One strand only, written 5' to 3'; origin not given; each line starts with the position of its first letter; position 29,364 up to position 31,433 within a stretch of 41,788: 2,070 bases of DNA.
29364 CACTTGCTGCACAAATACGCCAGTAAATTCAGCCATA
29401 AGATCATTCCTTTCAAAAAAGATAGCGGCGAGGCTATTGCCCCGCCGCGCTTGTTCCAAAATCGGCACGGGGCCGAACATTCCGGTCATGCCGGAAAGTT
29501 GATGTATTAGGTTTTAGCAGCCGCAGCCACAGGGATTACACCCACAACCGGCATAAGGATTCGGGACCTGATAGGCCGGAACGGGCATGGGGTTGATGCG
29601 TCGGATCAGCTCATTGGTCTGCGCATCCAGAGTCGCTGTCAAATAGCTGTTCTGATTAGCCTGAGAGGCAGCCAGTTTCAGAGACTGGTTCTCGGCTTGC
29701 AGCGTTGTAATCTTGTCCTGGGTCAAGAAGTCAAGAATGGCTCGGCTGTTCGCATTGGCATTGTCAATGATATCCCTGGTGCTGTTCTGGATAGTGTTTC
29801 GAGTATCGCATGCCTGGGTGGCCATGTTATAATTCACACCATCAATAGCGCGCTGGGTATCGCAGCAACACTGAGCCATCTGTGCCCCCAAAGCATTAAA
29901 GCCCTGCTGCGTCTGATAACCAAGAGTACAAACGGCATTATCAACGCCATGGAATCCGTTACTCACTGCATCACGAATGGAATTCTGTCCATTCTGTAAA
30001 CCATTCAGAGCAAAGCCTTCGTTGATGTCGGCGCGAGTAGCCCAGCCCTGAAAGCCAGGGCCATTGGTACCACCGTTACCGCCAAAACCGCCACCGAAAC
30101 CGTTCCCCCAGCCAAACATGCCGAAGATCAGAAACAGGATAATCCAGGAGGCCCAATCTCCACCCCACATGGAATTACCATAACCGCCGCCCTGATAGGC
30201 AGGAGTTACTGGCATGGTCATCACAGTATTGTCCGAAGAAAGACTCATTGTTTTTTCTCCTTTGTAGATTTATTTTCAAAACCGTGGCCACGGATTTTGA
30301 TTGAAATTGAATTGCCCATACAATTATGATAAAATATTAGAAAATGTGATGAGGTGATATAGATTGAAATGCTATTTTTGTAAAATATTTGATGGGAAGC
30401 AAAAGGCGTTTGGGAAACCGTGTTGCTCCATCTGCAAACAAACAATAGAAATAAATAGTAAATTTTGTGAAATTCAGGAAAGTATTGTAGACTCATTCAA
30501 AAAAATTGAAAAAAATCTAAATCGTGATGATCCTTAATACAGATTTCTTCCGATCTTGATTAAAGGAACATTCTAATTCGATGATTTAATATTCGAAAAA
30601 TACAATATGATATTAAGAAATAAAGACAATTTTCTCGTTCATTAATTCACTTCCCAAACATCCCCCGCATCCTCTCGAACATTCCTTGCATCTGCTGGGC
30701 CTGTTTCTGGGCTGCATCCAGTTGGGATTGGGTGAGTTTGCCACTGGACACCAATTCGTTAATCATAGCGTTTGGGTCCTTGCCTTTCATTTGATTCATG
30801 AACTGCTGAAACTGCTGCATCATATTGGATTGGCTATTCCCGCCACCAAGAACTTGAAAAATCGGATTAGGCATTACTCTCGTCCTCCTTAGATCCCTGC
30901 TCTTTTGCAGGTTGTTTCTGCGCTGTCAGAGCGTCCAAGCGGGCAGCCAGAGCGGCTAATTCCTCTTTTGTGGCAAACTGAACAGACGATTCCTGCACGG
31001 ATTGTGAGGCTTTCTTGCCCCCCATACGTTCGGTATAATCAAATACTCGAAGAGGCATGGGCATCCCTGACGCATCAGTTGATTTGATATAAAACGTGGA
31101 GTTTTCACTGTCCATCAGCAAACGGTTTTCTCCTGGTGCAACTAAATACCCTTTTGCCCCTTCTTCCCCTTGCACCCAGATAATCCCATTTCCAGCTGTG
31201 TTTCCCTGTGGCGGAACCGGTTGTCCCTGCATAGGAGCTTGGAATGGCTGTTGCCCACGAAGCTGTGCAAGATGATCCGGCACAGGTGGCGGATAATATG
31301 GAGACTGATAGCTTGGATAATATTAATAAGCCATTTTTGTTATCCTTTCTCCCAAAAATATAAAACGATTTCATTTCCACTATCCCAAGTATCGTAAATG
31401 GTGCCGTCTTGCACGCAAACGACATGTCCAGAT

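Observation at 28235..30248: Four-gene cargo operon next to attP that looks like spore-surface (exosporium/coat-like) proteins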

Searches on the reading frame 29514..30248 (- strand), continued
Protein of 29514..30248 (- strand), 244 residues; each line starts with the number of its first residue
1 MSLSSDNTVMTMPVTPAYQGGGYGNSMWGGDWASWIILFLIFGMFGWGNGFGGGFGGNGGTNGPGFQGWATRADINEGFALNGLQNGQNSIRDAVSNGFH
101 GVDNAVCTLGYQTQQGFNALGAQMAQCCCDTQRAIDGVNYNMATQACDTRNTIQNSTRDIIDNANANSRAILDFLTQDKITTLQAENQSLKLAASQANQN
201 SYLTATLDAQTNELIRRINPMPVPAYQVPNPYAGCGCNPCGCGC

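Call 117: search_dna_similar(query=L004:5600-6031:+, collection=phages, mode=protein, max_rows=30, rows=spread, max_evalue=0.001)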
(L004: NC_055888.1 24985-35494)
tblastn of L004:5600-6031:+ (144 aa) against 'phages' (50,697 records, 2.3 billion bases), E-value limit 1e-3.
Records with a match: 13; places in all: 13; records where one place covers at least 80% of the query: 11.
Best place of each record, by identity: >=99% 1; 90-95% 1; 60-80% 3; <60% 8.
By first word of the organism name: uncultured 11; Bacteriophage 1; phage 1.
By host as written in the record: - 13.
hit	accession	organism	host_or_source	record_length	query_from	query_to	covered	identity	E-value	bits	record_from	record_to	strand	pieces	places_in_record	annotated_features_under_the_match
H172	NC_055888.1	uncultured phage cr52_1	human feces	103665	1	144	100%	100.0%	1e-78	258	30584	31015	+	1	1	hypothetical protein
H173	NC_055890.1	uncultured phage cr56_1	human feces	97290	43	142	69%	92.0%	6e-55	190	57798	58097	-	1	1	none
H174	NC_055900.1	uncultured phage cr125_1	human feces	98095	1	137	95%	64.2%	3e-41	150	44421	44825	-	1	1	hypothetical protein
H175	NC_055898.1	uncultured phage cr115_1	human feces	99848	1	140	97%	62.2%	2e-42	154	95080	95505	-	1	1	hypothetical protein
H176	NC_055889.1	uncultured phage cr53_1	human feces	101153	1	139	97%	61.3%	7e-41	150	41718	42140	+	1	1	hypothetical protein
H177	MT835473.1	Bacteriophage sp.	human fecal samples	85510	5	141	95%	55.4%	2e-27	111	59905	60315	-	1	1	record has no annotation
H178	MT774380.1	uncultured phage cr1_1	human feces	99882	1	141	98%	39.9%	6e-17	82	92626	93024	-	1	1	hypothetical protein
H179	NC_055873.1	uncultured phage cr1_1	human feces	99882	1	141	98%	39.9%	6e-17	82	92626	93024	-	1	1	hypothetical protein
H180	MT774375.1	uncultured phage cr50_1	human feces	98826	2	141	97%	34.0%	2e-13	72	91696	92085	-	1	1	hypothetical protein (x2)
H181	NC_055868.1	uncultured phage cr50_1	human feces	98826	2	141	97%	34.0%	2e-13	72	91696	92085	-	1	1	hypothetical protein (x2)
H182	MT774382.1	uncultured phage cr10_1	human feces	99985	3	135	92%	32.8%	4e-10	62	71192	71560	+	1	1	hypothetical protein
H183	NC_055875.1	uncultured phage cr10_1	human feces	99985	3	135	92%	32.8%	4e-10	62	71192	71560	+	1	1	hypothetical protein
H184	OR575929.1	phage csAssE-Sib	human gut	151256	43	143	70%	29.4%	9e-5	47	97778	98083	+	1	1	hypothetical protein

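Call 118: get_annotated_region(hit=H174, flank=200)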
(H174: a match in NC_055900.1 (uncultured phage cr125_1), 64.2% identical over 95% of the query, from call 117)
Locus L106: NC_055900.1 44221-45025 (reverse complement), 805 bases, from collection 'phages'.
description: CrAssphage cr125_1, complete genome.
organism: uncultured phage cr125_1 (NCBI taxid 2772091)
taxonomy: Viruses; Duplodnaviria; Heunggongvirae; Uroviricota; Caudoviricetes; Crassvirales; Suoliviridae; Uncouvirinae; Aurodevirus; Aurodevirus hominis
host: -; source: human feces; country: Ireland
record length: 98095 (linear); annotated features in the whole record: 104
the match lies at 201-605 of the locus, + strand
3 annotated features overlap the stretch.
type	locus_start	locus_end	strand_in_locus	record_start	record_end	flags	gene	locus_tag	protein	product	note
CDS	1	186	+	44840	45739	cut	-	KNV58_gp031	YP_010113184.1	spike protein/glycoprotein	gp_77306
CDS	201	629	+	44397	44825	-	-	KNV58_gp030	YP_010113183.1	hypothetical protein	gp_77305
CDS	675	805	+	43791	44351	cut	-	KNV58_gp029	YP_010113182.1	hypothetical protein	gp_77304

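Call 119: get_annotated_region(hit=H177, flank=200)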
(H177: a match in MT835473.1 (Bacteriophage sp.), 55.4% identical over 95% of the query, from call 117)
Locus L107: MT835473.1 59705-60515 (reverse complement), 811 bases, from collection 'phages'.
description: UNVERIFIED: Bacteriophage sp. clone scaffold_6 genomic sequence.
organism: Bacteriophage sp. (NCBI taxid 38018)
taxonomy: Viruses
host: -; source: human fecal samples; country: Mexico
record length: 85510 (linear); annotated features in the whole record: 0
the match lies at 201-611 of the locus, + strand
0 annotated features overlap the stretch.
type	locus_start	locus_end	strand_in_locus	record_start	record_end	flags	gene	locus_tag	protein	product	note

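Call 120: get_annotated_region(hit=H178, flank=200)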
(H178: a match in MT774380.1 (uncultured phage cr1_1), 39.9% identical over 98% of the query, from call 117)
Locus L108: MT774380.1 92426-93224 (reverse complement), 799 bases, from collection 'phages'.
description: Uncultured phage cr1_1, complete genome.
organism: uncultured phage cr1_1 (NCBI taxid 2772064)
taxonomy: Viruses; Duplodnaviria; Heunggongvirae; Uroviricota; Caudoviricetes; Crassvirales; Suoliviridae; Boorivirinae; Culoivirus; Culoivirus americanus
host: -; source: human feces; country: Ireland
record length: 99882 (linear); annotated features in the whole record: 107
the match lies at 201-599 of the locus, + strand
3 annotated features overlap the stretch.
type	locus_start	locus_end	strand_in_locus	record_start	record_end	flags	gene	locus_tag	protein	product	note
CDS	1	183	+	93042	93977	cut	-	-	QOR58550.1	spike protein/glycoprotein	gp_19443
CDS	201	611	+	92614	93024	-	-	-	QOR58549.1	hypothetical protein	gp_19442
CDS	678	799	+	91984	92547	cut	-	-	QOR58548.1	hypothetical protein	gp_19441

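Call 121: get_annotated_region(hit=H180, flank=200)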
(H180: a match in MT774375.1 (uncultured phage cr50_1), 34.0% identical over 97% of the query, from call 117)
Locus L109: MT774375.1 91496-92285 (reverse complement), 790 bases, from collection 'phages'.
description: Uncultured phage cr50_1, complete genome.
organism: uncultured phage cr50_1 (NCBI taxid 2772059)
taxonomy: Viruses; Duplodnaviria; Heunggongvirae; Uroviricota; Caudoviricetes; Crassvirales; Suoliviridae; Boorivirinae; Cohcovirus; Cohcovirus hiberniae
host: -; source: human feces; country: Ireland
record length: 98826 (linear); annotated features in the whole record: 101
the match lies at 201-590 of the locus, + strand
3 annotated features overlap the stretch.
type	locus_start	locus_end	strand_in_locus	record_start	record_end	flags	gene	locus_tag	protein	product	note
CDS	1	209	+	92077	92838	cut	-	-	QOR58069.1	hypothetical protein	gp_05269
CDS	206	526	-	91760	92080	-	-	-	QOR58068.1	hypothetical protein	gp_05268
CDS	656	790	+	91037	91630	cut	-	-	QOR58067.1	hypothetical protein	gp_05267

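Call 122: get_annotated_region(hit=H182, flank=200)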
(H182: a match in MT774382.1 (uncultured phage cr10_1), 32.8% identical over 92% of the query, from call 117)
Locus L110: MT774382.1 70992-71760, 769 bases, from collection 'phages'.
description: Uncultured phage cr10_1, complete genome.
organism: uncultured phage cr10_1 (NCBI taxid 2772066)
taxonomy: Viruses; Duplodnaviria; Heunggongvirae; Uroviricota; Caudoviricetes; Crassvirales; Suoliviridae; Boorivirinae; Canhaevirus; Canhaevirus hiberniae
host: -; source: human feces; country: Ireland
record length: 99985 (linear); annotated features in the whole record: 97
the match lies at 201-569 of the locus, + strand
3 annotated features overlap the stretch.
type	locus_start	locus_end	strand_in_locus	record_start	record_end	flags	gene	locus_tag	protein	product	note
CDS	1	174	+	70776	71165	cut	-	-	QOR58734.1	spike protein/glycoprotein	gp_19808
CDS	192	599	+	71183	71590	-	-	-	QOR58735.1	hypothetical protein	gp_19809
CDS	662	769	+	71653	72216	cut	-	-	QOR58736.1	hypothetical protein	gp_19810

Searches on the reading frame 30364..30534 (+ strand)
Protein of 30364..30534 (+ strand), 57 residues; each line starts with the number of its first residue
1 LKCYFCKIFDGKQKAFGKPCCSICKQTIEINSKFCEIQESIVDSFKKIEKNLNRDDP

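Call 116: search_protein_families(library=pfam, proteins=[window:30364-30534:+], max_evalue=0.01)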
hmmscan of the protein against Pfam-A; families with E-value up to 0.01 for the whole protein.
window:30364-30534:+ (57 aa): 0 families

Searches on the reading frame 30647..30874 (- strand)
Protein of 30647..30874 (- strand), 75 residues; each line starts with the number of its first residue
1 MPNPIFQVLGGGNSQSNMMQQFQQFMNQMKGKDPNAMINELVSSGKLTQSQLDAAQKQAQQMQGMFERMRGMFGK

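Call 3: search_protein_families(library=pfam, proteins=[window:30647-30874:-], max_evalue=0.1)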
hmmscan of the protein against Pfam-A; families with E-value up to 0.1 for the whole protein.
window:30647-30874:- (75 aa): 2 families
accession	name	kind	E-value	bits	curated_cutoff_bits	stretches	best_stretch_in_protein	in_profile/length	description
PF14584.11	DUF4446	-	0.039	14.4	27.4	1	15-68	24-77/150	Protein of unknown function (DUF4446)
PF11983.13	FtsA_C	-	0.049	15.1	27.4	1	53-74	39-61/65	Cell division protein FtsA, C-terminal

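Call 7: search_protein_families(library=phrogs, proteins=[window:30647-30874:-], max_evalue=0.01)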
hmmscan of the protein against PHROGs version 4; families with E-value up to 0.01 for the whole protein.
window:30647-30874:- (75 aa): 1 family
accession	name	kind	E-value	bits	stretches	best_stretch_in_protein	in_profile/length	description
phrog_22984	-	unknown function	4.2e-33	114.6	1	1-75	1-74/74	-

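Call 29: search_protein_families(library=ncbifam, proteins=[window:30647-30874:-], max_evalue=0.1)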
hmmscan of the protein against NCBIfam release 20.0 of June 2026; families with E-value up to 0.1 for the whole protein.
window:30647-30874:- (75 aa): 1 family
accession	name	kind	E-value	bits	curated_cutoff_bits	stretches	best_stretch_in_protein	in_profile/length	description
TIGR00570.1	cdk7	equivalog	0.07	12.5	160.2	1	16-69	162-215/309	CDK-activating kinase assembly factor MAT1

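Call 68: search_protein_families(library=padloc, proteins=[window:30647-30874:-], max_evalue=0.01)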
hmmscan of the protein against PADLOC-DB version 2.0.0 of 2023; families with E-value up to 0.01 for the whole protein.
window:30647-30874:- (75 aa): 0 families

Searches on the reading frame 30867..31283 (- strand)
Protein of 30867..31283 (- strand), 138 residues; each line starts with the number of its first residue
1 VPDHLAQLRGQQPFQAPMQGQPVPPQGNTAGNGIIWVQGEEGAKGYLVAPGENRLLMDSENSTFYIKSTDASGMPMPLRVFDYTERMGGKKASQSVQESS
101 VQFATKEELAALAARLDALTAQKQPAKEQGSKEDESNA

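Call 3: search_protein_families(library=pfam, proteins=[window:30867-31283:-], max_evalue=0.1)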
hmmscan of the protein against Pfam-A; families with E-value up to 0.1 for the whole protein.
window:30867-31283:- (138 aa): 1 family
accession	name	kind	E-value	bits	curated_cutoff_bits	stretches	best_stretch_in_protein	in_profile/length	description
PF13822.11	ACC_epsilon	-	0.037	15.1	25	1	104-130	10-36/60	Acyl-CoA carboxylase epsilon subunit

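Call 7: search_protein_families(library=phrogs, proteins=[window:30867-31283:-], max_evalue=0.01)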
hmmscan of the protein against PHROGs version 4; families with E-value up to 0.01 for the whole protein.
window:30867-31283:- (138 aa): 1 family
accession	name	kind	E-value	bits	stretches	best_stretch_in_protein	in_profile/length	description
phrog_21718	-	unknown function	6.4e-31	108.5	1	3-136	27-158/159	-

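Call 29: search_protein_families(library=ncbifam, proteins=[window:30867-31283:-], max_evalue=0.1)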
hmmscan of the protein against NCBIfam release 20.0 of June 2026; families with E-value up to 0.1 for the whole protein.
window:30867-31283:- (138 aa): 0 families

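Call 31: search_solved_structures(query=window:30867-31283:-, max_evalue=10, show_alignments=2)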
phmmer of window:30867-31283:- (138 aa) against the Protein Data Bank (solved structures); distinct sequences matched with E-value up to 10: 1.
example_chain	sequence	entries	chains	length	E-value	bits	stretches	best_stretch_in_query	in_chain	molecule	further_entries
5fku_D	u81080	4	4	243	1.5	12.3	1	65-119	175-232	DNA POLYMERASE III SUBUNIT EPSILON | DNA POLYMERASE III EPSILON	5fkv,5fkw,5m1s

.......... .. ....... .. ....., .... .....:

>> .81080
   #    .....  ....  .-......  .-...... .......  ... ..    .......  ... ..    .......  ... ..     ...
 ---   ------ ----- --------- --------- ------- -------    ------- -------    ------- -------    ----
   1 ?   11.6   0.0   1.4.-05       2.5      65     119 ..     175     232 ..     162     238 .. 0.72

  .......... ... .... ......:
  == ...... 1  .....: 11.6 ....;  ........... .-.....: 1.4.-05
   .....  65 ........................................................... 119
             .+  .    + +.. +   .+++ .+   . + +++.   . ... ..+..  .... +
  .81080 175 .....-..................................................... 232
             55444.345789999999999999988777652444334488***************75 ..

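Call 64: search_solved_structures(query=A3, max_evalue=10, show_alignments=2)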
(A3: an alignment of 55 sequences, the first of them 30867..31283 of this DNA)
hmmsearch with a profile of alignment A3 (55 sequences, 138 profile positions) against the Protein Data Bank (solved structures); distinct sequences matched with E-value up to 10: 3.
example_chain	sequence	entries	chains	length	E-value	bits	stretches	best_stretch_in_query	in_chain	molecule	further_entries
6qgl_A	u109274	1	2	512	0.026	17.5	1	96-129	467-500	VP5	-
6j7v_A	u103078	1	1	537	0.027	17.4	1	96-129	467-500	VP5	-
6qgi_A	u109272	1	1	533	0.64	13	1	96-129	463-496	VP5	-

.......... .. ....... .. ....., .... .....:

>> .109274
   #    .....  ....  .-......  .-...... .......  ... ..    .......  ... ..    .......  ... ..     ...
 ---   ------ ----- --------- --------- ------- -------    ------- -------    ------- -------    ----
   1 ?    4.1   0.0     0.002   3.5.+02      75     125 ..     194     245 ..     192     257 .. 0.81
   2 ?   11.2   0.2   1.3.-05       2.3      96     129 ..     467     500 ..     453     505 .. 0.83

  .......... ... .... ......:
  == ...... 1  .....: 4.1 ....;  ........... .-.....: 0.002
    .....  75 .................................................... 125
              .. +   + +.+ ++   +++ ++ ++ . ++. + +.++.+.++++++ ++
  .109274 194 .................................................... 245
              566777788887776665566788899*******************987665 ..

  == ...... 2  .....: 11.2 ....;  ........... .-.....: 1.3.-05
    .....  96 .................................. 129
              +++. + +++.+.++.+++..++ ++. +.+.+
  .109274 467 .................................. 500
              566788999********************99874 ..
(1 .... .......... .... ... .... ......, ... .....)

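Call 67: search_protein_families(library=pfam, alignment_id=A3, max_evalue=0.01)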
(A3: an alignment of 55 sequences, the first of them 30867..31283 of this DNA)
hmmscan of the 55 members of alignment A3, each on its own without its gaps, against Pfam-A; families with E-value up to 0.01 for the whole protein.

A. member 1, window:30867-31283:- (138 aa): 0 families

B. families by the number of members that match (of 55 scanned): 1 family
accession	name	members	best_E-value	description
PF16258.11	DUF4912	1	0.009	Domain of unknown function (DUF4912)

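Call 68: search_protein_families(library=padloc, proteins=[window:30867-31283:-], max_evalue=0.01)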
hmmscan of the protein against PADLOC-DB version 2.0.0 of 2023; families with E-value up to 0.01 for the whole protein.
window:30867-31283:- (138 aa): 0 families

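Call 96: search_dna_similar(query=window:30867-31283:-, collection=phages, mode=protein, max_rows=40, rows=spread, max_evalue=0.001)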
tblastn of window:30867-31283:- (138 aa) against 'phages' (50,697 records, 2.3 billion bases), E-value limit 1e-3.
Records with a match: 10; places in all: 10; records where one place covers at least 80% of the query: 0.
Best place of each record, by identity: <60% 10.
By first word of the organism name: Bacteriophage 7; Dulem 2; Butyrivibrio 1.
By host as written in the record: - 7; Propithecus coquereli 1; Varecia variegata 1; Butyrivibrio fibrisolvens DSM 3071 1.
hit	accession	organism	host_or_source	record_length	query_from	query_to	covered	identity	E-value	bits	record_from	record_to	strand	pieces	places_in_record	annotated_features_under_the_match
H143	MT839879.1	Bacteriophage sp.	human fecal samples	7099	1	108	78%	57.8%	3e-30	119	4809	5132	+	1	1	record has no annotation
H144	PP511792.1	Dulem virus 33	Propithecus coquereli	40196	1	108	78%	56.3%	4e-26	107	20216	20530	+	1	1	hypothetical protein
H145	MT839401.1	Bacteriophage sp.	human fecal samples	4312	1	106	77%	50.9%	2e-21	94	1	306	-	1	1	record has no annotation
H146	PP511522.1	Dulem virus 35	Varecia variegata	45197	3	108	77%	46.3%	1e-17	84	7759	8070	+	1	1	hypothetical protein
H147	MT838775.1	Bacteriophage sp.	human fecal samples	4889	33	108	55%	56.6%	6e-19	87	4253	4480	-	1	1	record has no annotation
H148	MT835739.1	Bacteriophage sp.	human fecal samples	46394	31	108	57%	53.8%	4e-19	87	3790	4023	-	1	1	record has no annotation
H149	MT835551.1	Bacteriophage sp.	human fecal samples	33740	34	108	54%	53.3%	4e-17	82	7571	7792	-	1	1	record has no annotation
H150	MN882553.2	Butyrivibrio virus Ceridwen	Butyrivibrio fibrisolvens DSM 3071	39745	32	108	56%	48.1%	2e-12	69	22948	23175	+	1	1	hypothetical protein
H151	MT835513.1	Bacteriophage sp.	human fecal samples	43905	26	108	60%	41.0%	1e-10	63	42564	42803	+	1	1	record has no annotation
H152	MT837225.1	Bacteriophage sp.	human fecal samples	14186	35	100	48%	42.4%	2e-5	48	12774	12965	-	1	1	record has no annotation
